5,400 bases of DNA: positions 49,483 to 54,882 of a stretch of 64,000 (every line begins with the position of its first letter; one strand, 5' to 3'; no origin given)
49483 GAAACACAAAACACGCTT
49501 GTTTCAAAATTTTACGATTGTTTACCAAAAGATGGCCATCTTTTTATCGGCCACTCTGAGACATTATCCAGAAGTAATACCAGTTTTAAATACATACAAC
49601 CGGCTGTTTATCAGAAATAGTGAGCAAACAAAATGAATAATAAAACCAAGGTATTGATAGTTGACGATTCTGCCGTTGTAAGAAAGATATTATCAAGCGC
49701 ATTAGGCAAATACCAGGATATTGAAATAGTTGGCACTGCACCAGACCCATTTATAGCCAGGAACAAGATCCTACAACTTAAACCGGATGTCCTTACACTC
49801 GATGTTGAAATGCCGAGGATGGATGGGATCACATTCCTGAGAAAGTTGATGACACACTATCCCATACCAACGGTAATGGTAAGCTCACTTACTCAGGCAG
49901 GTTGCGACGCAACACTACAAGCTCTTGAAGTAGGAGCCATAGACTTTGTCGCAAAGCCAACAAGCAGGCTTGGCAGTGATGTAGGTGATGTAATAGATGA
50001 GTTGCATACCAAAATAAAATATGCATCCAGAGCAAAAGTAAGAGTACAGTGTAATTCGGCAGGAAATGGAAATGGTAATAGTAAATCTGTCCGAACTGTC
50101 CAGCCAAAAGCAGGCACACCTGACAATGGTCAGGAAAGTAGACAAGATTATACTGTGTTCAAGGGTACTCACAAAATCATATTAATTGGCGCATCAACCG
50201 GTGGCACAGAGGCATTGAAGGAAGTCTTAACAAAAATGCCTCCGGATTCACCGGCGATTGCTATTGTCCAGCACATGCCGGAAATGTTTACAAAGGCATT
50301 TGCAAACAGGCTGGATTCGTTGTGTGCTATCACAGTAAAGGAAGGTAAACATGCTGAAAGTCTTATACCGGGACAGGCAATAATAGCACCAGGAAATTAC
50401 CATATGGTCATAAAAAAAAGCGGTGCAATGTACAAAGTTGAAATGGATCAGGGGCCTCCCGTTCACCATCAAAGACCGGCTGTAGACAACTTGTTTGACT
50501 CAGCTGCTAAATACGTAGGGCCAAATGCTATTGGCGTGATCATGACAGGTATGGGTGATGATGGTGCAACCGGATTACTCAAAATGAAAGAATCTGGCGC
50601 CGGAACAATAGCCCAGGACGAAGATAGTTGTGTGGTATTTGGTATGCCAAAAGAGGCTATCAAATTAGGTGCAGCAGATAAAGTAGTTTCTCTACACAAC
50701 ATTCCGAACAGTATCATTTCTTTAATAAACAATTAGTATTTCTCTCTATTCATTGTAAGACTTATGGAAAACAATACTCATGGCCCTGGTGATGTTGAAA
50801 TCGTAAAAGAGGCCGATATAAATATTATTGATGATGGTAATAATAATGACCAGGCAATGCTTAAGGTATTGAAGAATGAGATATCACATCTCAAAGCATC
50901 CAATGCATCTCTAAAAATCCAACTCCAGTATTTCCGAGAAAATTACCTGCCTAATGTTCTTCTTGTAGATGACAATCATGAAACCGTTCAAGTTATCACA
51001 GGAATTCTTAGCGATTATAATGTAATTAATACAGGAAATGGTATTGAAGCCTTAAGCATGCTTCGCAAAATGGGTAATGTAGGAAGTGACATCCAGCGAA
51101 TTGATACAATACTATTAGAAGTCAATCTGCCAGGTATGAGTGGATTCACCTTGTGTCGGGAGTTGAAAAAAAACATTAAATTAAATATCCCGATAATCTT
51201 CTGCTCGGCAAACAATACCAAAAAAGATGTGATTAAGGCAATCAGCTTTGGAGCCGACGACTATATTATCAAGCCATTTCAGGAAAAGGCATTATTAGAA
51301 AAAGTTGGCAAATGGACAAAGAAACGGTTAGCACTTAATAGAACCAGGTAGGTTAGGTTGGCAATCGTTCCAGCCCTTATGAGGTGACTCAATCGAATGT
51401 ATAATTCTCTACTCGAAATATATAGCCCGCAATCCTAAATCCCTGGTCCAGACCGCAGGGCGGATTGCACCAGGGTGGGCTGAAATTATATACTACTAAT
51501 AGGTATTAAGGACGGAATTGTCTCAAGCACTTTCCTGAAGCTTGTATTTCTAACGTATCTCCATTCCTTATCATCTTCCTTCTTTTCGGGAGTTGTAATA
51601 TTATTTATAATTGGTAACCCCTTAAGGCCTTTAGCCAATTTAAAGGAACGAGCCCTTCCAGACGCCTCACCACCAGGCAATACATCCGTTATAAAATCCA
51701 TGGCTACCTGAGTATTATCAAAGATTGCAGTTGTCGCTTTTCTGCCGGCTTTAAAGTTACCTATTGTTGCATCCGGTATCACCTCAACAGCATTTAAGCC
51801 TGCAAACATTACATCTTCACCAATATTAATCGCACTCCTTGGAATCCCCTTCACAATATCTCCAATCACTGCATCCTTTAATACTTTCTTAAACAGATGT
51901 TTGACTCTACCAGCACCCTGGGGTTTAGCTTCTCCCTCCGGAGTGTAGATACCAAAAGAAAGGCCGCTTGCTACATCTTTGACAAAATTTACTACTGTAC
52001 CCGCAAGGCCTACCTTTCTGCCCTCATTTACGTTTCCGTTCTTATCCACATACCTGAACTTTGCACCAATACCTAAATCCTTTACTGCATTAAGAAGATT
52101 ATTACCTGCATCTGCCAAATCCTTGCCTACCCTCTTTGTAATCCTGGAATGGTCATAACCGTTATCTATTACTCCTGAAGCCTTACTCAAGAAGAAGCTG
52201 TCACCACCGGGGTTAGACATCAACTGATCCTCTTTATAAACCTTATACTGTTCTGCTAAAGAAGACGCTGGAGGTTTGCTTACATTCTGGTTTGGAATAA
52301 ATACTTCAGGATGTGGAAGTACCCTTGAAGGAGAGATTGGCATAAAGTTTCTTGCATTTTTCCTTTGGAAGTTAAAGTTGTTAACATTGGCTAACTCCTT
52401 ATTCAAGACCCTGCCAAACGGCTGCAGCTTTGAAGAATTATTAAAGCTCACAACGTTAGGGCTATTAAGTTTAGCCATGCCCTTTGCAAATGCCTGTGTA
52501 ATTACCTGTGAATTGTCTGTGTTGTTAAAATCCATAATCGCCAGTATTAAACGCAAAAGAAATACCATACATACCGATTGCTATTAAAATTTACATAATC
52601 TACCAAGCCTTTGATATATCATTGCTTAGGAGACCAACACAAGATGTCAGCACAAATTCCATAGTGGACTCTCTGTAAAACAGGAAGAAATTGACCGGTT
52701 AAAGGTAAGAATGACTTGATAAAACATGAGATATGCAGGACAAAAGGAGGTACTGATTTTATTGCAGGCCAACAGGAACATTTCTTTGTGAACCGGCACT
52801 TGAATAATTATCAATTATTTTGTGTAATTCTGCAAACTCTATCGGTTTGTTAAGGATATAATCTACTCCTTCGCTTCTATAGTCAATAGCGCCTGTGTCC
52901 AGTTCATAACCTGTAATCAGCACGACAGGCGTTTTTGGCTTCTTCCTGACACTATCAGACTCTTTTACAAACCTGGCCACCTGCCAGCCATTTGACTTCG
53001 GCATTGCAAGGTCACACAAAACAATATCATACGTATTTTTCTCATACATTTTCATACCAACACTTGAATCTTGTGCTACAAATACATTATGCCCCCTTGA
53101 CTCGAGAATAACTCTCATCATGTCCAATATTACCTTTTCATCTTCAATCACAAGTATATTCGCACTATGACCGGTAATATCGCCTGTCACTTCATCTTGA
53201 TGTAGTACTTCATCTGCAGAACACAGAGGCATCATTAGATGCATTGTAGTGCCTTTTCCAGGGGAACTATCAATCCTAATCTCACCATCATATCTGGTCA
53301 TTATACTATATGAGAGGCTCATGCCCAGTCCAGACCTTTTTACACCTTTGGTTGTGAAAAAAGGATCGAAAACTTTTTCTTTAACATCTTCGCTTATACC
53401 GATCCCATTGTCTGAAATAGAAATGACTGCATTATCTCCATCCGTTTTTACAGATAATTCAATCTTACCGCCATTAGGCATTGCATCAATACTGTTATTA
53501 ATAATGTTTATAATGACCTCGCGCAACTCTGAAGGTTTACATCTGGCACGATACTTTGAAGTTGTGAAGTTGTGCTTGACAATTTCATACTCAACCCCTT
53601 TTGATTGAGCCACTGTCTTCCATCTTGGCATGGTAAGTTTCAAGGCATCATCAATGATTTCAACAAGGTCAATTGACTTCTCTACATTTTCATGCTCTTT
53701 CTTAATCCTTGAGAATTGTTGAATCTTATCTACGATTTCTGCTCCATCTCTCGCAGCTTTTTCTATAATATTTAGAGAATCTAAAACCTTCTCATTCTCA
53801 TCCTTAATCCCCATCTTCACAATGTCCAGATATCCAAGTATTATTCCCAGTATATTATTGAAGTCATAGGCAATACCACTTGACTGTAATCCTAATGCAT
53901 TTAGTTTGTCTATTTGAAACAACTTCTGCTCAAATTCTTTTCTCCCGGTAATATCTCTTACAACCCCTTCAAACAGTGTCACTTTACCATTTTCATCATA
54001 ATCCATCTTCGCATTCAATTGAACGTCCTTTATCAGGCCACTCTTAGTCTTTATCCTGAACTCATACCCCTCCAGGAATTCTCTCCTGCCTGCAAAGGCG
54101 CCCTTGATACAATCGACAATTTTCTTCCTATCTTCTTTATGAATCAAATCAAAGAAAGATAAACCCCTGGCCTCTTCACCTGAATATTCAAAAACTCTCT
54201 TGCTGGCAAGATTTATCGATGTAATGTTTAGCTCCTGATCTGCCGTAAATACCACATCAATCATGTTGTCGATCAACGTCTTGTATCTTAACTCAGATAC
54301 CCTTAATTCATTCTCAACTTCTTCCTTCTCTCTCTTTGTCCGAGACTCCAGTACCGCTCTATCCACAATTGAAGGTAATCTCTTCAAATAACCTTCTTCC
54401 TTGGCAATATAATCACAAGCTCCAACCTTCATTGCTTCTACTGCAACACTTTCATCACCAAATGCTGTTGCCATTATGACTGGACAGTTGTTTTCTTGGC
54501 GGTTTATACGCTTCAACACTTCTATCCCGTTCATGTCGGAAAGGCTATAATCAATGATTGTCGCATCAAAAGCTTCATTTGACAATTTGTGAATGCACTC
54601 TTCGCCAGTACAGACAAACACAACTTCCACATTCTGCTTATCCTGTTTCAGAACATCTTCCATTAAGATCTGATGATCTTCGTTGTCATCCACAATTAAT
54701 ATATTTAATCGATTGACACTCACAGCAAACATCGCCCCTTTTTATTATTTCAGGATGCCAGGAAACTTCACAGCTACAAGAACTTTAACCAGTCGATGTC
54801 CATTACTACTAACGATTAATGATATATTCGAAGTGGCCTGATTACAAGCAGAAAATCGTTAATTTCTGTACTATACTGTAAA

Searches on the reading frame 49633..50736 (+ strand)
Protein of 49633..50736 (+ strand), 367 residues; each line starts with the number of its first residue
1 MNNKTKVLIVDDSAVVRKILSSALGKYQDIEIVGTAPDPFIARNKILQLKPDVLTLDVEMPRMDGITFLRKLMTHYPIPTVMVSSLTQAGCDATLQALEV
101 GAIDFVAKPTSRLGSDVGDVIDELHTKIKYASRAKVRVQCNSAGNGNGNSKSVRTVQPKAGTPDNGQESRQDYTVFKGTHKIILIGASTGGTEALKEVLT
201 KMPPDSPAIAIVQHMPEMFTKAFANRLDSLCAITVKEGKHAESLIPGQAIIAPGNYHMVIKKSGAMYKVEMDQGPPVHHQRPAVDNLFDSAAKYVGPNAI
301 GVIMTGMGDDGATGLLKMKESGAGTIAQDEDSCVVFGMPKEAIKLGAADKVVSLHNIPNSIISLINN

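Call 52: search_protein_families(library=pfam, proteins=[window:49633-50736:+], max_evalue=0.00001)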
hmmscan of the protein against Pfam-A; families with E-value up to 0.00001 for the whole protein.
window:49633-50736:+ (367 aa): 2 families
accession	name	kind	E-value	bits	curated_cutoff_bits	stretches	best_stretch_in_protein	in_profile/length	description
PF01339.22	CheB_methylest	-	1.7e-64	217.1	24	1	183-361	1-174/174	CheB methylesterase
PF00072.30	Response_reg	-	4.5e-21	75.5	30.2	1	7-111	1-102/111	Response regulator receiver domain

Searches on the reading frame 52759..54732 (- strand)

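Call 52: search_protein_families(library=pfam, proteins=[window:52759-54732:-], max_evalue=0.00001)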
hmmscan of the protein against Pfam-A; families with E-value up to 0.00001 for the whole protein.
window:52759-54732:- (657 aa): 5 families
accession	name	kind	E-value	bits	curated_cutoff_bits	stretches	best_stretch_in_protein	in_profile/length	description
PF00072.30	Response_reg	-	5.1e-47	159.1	30.2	2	11-113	1-101/111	Response regulator receiver domain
PF02518.31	HATPase_c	-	2.6e-25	89.4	26.4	1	400-503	3-109/111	Histidine kinase-, DNA gyrase B-, and HSP90-like ATPase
PF00989.32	PAS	-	2.8e-12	47.1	22.6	1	149-261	2-113/113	PAS fold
PF08447.18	PAS_3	-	1.2e-10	41.9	25.6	1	173-258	4-89/89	PAS fold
PF13426.13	PAS_9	-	8.6e-06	26.4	27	0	161-262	4-102/103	PAS domain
